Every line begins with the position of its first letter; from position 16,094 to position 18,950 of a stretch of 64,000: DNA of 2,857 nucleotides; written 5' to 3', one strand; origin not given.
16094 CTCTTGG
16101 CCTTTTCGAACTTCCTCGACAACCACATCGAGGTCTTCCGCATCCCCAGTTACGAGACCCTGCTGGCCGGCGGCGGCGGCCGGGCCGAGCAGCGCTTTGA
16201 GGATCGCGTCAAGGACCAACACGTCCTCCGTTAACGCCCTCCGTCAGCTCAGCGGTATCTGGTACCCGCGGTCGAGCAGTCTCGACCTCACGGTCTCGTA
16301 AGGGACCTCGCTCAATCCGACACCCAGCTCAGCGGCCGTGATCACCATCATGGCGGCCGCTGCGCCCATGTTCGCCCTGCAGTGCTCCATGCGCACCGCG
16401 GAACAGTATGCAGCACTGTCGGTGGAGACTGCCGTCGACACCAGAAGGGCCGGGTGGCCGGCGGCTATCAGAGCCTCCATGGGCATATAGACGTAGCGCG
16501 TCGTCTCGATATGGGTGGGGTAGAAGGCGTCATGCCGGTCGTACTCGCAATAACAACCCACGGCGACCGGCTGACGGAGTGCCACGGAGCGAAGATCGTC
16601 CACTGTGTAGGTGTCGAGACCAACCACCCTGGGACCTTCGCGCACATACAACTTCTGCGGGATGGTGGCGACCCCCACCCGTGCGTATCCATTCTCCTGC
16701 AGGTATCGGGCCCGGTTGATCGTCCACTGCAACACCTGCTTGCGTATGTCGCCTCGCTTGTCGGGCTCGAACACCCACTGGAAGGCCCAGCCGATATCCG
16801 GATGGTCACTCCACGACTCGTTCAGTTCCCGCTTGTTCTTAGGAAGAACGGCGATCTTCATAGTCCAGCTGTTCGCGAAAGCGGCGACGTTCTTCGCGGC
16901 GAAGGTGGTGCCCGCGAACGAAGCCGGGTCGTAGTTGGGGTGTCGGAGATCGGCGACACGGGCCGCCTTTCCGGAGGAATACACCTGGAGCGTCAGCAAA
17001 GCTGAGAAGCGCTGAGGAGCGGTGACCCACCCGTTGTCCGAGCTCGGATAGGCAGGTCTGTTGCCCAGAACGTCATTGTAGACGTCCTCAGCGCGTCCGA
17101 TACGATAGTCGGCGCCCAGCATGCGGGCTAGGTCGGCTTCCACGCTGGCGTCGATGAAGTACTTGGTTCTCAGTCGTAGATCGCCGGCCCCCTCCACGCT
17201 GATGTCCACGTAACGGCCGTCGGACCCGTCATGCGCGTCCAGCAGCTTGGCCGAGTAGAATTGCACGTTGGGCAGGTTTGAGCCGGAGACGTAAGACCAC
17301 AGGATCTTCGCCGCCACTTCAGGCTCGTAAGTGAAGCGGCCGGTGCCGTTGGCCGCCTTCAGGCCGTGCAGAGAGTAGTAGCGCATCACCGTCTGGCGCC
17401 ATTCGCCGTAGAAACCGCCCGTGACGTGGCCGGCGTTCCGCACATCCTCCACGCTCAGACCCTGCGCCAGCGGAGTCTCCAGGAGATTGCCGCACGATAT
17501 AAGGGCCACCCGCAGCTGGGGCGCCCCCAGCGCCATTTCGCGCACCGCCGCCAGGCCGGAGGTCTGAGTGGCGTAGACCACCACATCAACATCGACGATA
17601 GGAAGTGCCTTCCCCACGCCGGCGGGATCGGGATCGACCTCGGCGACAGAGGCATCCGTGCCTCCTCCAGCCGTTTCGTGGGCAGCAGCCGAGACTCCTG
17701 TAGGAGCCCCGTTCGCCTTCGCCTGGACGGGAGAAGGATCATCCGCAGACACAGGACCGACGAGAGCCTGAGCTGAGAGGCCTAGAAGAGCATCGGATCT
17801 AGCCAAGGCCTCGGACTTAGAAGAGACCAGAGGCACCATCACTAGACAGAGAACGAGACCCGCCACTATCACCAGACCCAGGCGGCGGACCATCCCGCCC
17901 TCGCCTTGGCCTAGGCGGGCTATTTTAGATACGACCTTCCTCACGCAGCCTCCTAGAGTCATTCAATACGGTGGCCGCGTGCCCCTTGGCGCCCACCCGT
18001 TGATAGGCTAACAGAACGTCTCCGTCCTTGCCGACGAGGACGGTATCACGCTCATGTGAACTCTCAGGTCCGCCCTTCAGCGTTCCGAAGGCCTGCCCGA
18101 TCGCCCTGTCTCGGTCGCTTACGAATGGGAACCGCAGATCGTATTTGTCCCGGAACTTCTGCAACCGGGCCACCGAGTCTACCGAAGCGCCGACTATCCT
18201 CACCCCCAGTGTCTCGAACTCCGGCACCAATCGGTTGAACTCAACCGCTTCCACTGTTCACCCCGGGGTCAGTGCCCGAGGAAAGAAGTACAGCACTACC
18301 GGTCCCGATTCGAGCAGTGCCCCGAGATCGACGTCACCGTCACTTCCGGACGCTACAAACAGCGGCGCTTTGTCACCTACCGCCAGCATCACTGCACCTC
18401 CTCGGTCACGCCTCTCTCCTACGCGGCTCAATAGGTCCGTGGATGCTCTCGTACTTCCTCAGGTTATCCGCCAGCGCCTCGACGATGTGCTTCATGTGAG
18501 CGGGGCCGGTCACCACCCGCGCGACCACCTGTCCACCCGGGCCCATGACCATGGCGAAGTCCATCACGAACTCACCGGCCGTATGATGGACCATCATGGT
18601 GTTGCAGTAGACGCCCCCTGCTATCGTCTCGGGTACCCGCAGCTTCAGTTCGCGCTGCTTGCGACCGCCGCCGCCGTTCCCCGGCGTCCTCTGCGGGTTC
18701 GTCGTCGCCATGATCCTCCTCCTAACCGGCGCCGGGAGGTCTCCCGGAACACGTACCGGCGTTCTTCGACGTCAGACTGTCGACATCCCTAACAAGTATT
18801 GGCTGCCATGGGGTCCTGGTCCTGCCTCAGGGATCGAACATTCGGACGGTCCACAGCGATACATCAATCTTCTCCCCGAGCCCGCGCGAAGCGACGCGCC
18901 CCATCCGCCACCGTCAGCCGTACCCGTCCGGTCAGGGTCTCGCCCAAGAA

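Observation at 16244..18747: Three-gene redox operon of unknown function: DUF3467 - (Sec)peroxiredoxin - secreted FAD-oxidoreductase-like protein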

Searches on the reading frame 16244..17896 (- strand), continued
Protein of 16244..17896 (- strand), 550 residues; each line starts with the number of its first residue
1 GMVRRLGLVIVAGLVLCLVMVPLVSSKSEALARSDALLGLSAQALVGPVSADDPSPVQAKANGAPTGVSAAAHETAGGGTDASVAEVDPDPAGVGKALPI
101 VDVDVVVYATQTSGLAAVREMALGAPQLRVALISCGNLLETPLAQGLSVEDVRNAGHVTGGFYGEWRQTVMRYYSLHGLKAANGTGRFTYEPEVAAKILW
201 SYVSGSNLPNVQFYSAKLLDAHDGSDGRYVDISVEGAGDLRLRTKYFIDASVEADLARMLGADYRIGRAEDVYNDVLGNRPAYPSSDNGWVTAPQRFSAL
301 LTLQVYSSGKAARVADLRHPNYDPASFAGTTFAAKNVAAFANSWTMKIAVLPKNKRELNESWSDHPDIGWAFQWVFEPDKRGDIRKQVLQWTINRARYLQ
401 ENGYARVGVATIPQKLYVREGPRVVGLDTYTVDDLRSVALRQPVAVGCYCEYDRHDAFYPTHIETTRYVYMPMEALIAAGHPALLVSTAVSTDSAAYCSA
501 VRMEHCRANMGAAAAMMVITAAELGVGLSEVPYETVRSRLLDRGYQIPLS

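Call 32: predict_structure(alignment_id=A1)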
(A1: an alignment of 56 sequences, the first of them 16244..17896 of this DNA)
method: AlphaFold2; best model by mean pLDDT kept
length: 550 residues; sequences in the alignment: 56
mean_pLDDT: 87.0   pTM: 0.82
mean pLDDT of the five models: 87.0, 86.8, 85.5, 85.3, 84.3
residues with pLDDT >= 90: 407; 70-90: 55; 50-70: 24; < 50: 64
segments of 3 or more residues with pLDDT < 50: 25-85
pLDDT, mean of each block of 10 residues (from residue 1): 85 87 48 40 37 39 36 38 50 74 98 98 98 97 94 87 97 98 93 98 92 98 96 98 99 98 96 97 95 91 97 98 96 95 94 96 91 95 96 98 98 91 97 93 92 63 82 98 98 90 94 99 98 98 87
secondary structure, 60 per line:
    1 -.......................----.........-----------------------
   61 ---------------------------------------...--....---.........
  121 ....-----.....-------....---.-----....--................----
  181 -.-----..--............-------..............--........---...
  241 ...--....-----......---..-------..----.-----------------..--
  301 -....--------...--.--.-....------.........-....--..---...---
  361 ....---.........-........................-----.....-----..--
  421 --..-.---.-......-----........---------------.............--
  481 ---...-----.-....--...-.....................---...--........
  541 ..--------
elements in order: H2-24 H29-37 E100-102 E105-108 H112-124 E130-134 H142-145 H155-158 H161-176 H192-203 E211-224 E227-234 E238-243 E246-249 H255-260 E302-305 H324-327 H334-342 H344-347 E355-357 H368-376 H378-401 E407-411 H432-437 E443-450 E466-472 H473-476 E484-486 H494-497 H504-524 H533-542
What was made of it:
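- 16244..17944 (-): PF12831-like GR2-fold protein (about 566 aa from GTG 17944; alternative starts ATG 17893 and ATG 17962). It has an N-terminal TM anchor, a disordered linker of about 65 aa, and an extracytoplasmic domain with the motif Y-A-T-Q-T-S-G. AlphaFold2 pLDDT 87 and pTM 0.82 (call 32).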

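Call 36: fold_search(model_id=the predicted structure, library=pdb)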
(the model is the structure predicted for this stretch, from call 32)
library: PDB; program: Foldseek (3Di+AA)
matches with E <= 10: 1930; with E <= 0.001: 1115
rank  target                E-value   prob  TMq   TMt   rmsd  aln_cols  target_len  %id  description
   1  3cir_A                2.8e-09  1.00  0.32  0.33  14.8       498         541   11  E. coli Quinol fumarate reductase FrdA T234A mutation (released 2008-04-01)
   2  9kq3_A                4.2e-09  1.00  0.28  0.26  15.4       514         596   11  Cryo-EM structure of Saccharomyces cerevisiae Mitochondrial Respiratory Complex II in pydiflumetofen-bound state (released 2025-09-03)
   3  9kps_A                4.5e-09  1.00  0.30  0.28  15.1       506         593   12  Cryo-EM structure of Saccharomyces cerevisiae Mitochondrial Respiratory Complex II (released 2025-09-03)
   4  5vpn_E                4.7e-09  1.00  0.33  0.31  16.1       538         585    9  E. coli Quinol fumarate reductase FrdA E245Q mutation (released 2017-06-21)
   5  7d6x_A                7.6e-09  1.00  0.33  0.31  13.9       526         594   11  Mycobacterium smegmatis Sdh1 complex in the apo form (released 2021-04-07)
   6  5vpn_A                1.0e-08  1.00  0.35  0.33  14.8       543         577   10  E. coli Quinol fumarate reductase FrdA E245Q mutation (released 2017-06-21)
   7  7d6v_A                1.0e-08  1.00  0.32  0.29  16.1       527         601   12  Mycobacterium smegmatis Sdh1 in complex with UQ1 (released 2021-04-07)
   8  9fzl_2M               1.2e-08  1.00  0.30  0.27  14.4       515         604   12  Perkinsus marinus respiratory supercomplex CII2CIII2CIV2 in an intermediate state (released 2025-07-23)
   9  1kf6_A                1.4e-08  1.00  0.34  0.33  15.1       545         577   11  E. coli Quinol-Fumarate Reductase with Bound Inhibitor HQNO (released 2002-03-13)
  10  6b58_C                1.6e-08  1.00  0.31  0.31  14.4       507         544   12  FrdA-SdhE assembly intermediate (released 2018-01-24)
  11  6awf_A                1.6e-08  1.00  0.28  0.27  16.8       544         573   11  Escherichia coli quinol:fumarate reductase crystallized without dicarboxylate (released 2017-12-06)
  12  3cir_M                1.7e-08  1.00  0.25  0.27  15.3       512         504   12  E. coli Quinol fumarate reductase FrdA T234A mutation (released 2008-04-01)
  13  1qjd                  3.1e-08  1.00  0.29  0.28  15.6       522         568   11  Flavocytochrome C3 from Shewanella frigidimarina (released 1999-11-21)
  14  2b76_A                3.4e-08  1.00  0.35  0.34  14.5       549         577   12  E. coli Quinol fumarate reductase FrdA E49Q mutation (released 2006-02-21)
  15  6myr_A                3.9e-08  1.00  0.30  0.27  14.4       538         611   11  Avian mitochondrial complex II with thiapronil bound (released 2019-10-16)
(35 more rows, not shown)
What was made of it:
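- Closest known: PF12831 'FAD dependent oxidoreductase' / GR2 two-domain flavoprotein fold. Same: Foldseek probability is 1.0 to FAD enzymes (call 36).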

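Call 78: find_encoding_contigs(protein=P0108, flank=5000, max_places=1)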
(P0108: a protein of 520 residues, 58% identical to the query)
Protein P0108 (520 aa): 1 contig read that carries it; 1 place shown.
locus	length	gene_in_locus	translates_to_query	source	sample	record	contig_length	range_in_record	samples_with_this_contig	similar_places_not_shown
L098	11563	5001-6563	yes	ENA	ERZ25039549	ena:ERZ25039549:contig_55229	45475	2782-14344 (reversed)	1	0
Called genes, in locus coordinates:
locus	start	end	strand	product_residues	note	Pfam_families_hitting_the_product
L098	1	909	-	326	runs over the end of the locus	PF00174:Oxidored_molyb, PF03404:Mo-co_dimer (faint)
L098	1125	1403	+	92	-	-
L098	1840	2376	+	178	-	PF04542:Sigma70_r2 (weak), PF07638:Sigma70_ECF (weak), PF08281:Sigma70_r4_2, PF04545:Sigma70_r4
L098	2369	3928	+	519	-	-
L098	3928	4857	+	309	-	-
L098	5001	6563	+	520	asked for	PF12831:FAD_oxidored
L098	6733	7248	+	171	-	-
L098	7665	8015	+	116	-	PF04542:Sigma70_r2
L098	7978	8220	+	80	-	PF08281:Sigma70_r4_2, PF04297:UPF0122 (weak), PF04545:Sigma70_r4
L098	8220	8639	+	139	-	-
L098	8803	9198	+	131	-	-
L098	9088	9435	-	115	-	-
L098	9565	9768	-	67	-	-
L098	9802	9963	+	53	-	-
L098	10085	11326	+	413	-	-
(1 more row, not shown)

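Call 79: find_encoding_contigs(protein=P0119, flank=5000, max_places=1)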
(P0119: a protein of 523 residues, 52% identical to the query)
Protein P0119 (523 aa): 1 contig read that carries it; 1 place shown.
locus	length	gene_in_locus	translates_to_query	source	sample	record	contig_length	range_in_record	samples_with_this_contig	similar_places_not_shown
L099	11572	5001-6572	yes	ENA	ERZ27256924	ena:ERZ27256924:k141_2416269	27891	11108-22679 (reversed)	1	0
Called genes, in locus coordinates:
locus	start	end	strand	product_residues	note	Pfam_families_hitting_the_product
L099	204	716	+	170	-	PF00881:Nitroreductase, PF14512:TM1586_NiRdase (weak), PF00881:Nitroreductase, PF14512:TM1586_NiRdase (weak)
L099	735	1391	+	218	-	PF00702:Hydrolase, PF08282:Hydrolase_3 (faint), PF12710:HAD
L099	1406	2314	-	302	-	PF14305:ATPgrasp_TupA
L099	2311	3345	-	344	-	-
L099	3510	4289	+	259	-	PF00106:adh_short, PF08659:KR, PF13561:adh_short_C2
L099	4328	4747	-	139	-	PF07366:SnoaL, PF12680:SnoaL_2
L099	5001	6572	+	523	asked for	PF12831:FAD_oxidored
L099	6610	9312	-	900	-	PF21423:AhtL-like_1st, PF00384:Molybdopterin, PF01568:Molydop_binding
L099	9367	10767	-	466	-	PF01946:Thi4 (faint), PF00890:FAD_binding_2 (weak), PF01266:DAO (faint), PF07992:Pyr_redox_2 (weak), PF12831:FAD_oxidored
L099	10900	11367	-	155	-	PF07963:N_methyl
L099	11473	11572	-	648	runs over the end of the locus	PF00664:ABC_membrane, PF00005:ABC_tran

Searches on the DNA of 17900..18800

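Call 9: search_rna_families(source=window, start=17900, end=18800, threshold=evalue, max_evalue=10)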
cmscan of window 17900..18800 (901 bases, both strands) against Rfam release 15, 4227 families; matches with E-value up to 10: 1.
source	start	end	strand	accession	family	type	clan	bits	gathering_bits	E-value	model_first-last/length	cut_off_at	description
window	17964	18003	+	RF04218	HCV_5BSL1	Cis-reg;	-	19.3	44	0.16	1-47/47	no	Hepatitis C virus stem-loop I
